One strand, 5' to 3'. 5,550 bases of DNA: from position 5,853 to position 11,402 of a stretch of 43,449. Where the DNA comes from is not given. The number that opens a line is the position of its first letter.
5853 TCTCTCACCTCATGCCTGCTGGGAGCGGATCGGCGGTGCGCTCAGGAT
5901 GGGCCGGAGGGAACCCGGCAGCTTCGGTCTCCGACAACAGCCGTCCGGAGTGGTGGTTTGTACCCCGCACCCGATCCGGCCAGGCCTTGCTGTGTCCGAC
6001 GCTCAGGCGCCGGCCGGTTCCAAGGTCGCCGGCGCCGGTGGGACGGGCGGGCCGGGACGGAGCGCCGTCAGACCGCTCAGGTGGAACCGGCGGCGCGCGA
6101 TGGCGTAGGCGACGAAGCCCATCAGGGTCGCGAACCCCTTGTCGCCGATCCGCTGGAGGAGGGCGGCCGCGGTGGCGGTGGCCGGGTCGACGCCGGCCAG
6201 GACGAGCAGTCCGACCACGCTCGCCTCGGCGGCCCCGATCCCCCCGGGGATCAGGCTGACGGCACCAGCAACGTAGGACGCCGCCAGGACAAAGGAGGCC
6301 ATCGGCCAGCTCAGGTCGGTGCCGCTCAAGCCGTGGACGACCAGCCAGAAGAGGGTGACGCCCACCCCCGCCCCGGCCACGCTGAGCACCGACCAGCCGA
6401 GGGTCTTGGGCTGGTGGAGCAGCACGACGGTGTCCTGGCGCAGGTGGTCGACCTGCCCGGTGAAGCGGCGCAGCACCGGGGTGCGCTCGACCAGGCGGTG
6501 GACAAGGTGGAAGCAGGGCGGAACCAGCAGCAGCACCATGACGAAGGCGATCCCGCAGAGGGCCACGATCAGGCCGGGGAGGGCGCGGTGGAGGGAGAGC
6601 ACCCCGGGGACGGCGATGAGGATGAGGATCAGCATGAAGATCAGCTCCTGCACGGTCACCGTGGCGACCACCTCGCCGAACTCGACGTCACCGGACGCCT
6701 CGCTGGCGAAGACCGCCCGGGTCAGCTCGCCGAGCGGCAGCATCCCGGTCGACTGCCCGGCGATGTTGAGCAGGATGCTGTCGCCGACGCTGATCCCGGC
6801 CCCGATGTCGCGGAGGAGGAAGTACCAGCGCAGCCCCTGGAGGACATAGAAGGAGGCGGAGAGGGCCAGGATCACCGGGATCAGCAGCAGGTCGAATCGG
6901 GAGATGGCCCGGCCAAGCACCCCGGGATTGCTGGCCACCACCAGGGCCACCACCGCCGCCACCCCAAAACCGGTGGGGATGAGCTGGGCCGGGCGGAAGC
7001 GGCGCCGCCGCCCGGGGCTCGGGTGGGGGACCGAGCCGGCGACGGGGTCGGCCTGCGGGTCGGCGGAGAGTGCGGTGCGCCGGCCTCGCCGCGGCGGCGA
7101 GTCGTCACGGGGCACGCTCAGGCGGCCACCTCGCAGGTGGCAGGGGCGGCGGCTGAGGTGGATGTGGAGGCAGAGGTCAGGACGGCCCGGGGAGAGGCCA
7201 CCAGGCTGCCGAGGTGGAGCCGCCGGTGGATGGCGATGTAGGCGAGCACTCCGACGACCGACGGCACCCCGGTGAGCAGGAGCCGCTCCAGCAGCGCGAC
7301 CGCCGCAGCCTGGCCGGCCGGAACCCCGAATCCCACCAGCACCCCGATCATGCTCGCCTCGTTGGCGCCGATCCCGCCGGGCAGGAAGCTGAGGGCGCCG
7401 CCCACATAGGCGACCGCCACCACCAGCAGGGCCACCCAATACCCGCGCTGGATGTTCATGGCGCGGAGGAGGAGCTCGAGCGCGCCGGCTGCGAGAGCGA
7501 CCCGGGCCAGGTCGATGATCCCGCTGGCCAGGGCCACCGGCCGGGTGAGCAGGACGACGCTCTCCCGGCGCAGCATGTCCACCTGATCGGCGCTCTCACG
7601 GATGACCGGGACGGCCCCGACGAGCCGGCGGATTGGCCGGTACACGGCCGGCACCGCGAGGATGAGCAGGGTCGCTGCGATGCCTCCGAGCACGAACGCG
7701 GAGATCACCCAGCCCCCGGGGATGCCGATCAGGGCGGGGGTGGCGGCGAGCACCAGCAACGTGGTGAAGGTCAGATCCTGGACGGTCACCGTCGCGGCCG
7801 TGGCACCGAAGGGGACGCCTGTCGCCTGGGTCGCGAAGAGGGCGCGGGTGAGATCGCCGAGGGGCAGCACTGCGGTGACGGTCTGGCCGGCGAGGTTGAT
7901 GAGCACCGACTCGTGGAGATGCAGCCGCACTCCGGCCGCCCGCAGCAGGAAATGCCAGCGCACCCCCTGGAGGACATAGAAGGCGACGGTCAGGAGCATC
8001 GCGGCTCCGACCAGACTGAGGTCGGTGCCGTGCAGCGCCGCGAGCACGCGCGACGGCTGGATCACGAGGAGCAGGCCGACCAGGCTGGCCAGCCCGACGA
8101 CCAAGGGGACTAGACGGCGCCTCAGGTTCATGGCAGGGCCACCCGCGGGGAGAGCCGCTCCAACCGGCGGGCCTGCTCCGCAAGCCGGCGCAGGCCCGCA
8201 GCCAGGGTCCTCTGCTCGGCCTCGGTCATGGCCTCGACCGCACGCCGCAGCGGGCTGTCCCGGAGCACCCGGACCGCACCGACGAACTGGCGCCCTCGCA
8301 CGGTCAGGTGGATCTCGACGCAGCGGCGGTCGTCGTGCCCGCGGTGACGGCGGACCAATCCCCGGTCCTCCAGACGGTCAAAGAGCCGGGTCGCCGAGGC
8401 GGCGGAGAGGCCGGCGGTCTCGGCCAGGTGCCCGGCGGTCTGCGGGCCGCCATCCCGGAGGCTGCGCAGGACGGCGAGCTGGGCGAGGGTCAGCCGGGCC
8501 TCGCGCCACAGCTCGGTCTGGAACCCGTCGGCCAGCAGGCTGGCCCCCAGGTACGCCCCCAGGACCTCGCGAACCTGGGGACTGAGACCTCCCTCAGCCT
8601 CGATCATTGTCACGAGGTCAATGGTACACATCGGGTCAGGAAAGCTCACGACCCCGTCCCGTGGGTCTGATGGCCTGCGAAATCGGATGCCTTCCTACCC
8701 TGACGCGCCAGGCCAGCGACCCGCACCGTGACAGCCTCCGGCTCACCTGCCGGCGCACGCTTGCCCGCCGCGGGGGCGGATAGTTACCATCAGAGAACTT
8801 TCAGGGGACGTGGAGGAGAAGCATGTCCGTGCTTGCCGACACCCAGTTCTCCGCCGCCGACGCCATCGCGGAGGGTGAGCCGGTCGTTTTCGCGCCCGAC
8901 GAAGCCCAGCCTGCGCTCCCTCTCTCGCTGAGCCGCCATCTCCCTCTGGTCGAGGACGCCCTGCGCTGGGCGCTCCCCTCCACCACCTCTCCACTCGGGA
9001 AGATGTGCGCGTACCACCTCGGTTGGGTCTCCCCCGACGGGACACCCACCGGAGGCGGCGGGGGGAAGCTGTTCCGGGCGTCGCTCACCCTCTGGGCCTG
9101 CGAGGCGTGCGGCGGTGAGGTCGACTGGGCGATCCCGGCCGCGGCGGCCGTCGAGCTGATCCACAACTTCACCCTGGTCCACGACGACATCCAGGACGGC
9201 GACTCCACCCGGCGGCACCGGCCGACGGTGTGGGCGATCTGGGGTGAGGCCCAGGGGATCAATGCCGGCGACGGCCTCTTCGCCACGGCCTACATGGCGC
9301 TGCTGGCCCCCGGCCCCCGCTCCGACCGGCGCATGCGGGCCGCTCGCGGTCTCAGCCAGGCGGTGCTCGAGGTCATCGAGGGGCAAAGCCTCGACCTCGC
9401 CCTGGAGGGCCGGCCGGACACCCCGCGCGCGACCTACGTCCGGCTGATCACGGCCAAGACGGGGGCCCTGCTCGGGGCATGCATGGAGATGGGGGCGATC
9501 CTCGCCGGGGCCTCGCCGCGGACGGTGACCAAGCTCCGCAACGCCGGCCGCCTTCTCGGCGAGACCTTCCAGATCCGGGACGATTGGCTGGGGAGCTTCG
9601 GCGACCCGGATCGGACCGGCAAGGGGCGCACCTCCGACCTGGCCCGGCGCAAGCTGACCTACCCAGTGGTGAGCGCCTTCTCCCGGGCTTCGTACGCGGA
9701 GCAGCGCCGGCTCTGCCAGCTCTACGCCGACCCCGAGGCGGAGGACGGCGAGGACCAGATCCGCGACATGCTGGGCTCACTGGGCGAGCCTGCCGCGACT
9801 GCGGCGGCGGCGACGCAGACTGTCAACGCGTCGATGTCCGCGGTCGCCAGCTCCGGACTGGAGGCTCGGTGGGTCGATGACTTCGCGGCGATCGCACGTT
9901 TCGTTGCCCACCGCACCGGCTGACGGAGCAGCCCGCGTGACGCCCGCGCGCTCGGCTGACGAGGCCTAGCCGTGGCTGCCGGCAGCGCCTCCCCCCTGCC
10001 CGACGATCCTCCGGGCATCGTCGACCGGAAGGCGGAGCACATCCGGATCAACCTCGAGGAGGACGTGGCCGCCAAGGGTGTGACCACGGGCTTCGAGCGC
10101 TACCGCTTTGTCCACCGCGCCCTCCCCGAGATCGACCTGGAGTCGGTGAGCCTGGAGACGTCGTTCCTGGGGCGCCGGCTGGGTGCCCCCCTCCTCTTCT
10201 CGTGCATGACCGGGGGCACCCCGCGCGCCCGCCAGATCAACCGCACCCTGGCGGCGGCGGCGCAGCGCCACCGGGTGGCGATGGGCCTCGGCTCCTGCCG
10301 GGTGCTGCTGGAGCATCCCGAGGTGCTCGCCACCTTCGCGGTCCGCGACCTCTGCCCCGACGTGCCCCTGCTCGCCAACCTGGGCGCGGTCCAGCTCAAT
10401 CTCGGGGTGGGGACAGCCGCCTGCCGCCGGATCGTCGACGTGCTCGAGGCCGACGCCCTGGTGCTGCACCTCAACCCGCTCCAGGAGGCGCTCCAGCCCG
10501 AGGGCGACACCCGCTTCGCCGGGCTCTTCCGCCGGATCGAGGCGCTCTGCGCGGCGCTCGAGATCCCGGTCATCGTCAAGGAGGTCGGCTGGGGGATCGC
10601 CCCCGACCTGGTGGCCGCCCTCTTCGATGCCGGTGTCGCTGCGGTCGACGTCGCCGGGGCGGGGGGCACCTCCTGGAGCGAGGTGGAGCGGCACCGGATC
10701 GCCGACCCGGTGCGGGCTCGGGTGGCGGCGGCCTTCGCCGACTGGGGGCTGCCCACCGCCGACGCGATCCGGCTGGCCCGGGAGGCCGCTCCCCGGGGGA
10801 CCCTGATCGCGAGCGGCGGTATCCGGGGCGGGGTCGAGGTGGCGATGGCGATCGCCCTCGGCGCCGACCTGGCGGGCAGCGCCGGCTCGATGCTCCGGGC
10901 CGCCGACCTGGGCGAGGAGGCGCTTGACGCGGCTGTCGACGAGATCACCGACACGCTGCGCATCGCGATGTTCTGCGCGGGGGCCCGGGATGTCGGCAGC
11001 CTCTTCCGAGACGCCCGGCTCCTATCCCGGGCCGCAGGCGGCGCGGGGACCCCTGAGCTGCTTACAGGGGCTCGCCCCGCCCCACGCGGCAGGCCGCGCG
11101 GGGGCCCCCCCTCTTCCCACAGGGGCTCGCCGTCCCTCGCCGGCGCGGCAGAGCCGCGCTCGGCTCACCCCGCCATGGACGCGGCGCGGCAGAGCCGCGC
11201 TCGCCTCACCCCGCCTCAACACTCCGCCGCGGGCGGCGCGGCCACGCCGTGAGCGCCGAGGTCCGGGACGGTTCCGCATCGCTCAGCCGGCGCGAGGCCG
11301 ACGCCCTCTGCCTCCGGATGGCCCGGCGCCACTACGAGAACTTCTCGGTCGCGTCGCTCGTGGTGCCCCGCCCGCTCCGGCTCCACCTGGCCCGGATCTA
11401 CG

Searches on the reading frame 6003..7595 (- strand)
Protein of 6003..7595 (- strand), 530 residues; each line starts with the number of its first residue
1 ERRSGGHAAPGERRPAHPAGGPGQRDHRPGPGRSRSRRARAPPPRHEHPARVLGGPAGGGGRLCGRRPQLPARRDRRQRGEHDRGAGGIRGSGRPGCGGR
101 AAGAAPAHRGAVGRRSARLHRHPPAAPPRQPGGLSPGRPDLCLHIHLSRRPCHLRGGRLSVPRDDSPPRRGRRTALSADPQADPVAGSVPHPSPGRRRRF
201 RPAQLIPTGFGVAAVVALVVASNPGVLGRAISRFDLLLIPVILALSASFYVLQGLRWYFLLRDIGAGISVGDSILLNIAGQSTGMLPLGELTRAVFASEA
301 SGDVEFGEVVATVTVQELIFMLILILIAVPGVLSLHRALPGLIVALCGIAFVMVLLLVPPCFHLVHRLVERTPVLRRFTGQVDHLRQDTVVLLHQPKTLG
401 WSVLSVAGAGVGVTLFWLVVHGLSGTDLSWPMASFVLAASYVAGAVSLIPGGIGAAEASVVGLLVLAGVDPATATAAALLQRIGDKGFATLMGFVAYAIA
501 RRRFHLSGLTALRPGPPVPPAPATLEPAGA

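Call 39: search_protein_families(library=pfam, proteins=[window:6003-7595:-], max_evalue=0.001)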
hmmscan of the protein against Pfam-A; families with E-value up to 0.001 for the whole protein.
window:6003-7595:- (530 aa): 1 family
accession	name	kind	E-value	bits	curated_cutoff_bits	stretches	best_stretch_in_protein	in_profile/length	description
PF03706.18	LPG_synthase_TM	-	3.9e-34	118.9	33.4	1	211-483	4-292/302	Lysylphosphatidylglycerol synthase TM region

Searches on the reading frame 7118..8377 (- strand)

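Call 39: search_protein_families(library=pfam, proteins=[window:7118-8377:-], max_evalue=0.001)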
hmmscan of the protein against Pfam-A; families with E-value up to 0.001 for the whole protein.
window:7118-8377:- (419 aa): 1 family
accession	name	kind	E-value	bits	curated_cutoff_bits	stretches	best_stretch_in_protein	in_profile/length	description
PF03706.18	LPG_synthase_TM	-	1.3e-36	127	33.4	1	93-376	2-302/302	Lysylphosphatidylglycerol synthase TM region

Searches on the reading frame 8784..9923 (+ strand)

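Call 39: search_protein_families(library=pfam, proteins=[window:8784-9923:+], max_evalue=0.001)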
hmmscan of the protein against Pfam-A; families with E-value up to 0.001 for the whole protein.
window:8784-9923:+ (379 aa): 1 family
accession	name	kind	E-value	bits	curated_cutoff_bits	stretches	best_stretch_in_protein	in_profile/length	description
PF00348.22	polyprenyl_synt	-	1.2e-57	195.4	27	1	93-320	15-240/251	Polyprenyl synthetase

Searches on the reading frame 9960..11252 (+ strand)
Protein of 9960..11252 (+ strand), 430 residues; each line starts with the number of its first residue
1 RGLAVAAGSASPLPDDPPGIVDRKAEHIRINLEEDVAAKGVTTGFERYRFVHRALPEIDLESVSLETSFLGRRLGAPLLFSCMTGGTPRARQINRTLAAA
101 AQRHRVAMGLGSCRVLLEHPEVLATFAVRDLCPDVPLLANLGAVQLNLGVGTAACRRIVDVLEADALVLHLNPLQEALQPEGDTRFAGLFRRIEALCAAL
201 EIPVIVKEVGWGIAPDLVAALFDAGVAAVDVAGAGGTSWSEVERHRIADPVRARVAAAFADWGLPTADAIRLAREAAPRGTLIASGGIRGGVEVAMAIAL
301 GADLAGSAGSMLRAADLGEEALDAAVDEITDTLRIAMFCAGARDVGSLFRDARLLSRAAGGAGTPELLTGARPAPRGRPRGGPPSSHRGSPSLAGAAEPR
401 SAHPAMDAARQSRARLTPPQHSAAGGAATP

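Call 39: search_protein_families(library=pfam, proteins=[window:9960-11252:+], max_evalue=0.001)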
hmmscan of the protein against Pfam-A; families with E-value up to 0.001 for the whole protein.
window:9960-11252:+ (430 aa): 2 families
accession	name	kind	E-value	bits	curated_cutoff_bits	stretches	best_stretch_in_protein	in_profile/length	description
PF01070.24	FMN_dh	-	6.5e-20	71.9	24.9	2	191-350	208-345/350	FMN-dependent dehydrogenase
PF01645.23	Glu_synthase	-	0.00029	20.5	20.4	1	201-312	204-308/369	Conserved region in glutamate synthase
